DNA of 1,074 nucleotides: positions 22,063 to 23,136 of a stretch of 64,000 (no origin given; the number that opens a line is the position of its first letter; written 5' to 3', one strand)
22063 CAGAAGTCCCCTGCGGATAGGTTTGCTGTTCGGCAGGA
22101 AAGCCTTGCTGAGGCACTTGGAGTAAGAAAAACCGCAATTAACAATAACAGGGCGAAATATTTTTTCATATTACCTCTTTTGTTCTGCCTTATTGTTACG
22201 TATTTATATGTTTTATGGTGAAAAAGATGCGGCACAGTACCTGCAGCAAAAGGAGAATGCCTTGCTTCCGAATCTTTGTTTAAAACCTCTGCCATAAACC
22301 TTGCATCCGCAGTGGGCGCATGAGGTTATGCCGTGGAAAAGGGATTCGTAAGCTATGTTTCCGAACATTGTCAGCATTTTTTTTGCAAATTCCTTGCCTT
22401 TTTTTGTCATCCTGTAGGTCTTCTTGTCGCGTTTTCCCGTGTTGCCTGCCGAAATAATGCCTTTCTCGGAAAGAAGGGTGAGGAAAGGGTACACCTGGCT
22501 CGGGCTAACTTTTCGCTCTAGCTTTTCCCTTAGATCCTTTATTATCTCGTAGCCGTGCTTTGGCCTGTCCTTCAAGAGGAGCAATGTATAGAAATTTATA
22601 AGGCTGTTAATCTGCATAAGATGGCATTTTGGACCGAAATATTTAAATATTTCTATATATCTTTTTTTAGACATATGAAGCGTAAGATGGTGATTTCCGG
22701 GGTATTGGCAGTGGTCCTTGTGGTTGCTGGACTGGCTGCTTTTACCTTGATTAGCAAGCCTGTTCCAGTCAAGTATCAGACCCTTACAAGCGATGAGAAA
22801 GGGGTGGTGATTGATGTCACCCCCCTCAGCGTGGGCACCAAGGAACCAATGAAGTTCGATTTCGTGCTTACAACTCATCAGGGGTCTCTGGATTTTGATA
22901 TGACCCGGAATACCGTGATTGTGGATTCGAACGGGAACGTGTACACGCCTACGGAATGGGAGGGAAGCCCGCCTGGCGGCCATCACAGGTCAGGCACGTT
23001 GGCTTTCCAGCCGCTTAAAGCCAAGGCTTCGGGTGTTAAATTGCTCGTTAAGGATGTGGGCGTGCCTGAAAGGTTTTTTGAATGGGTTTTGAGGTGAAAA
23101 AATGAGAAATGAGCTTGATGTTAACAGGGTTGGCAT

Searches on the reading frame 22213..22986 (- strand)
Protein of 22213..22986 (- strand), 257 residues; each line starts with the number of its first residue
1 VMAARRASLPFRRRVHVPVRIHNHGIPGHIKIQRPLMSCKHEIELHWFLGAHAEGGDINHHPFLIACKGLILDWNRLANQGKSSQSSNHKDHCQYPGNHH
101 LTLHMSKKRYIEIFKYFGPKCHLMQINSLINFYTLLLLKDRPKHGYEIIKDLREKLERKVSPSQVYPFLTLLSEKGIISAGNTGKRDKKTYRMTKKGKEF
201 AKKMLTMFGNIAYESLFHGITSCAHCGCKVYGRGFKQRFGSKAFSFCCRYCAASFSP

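Call 13: search_protein_families(library=pfam, proteins=[window:22213-22986:-], max_evalue=0.001)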
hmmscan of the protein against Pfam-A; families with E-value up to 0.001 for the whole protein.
window:22213-22986:- (257 aa): 2 families
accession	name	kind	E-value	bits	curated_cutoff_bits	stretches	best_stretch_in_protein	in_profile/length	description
PF03551.20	PadR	-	1.4e-14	54.3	27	1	135-202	2-74/75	Transcriptional regulator PadR-like family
PF24273.1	TRASH_HVO_1752_C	-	0.00067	20.2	27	1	222-256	3-37/47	HVO_1752, C-terminal TRASH domain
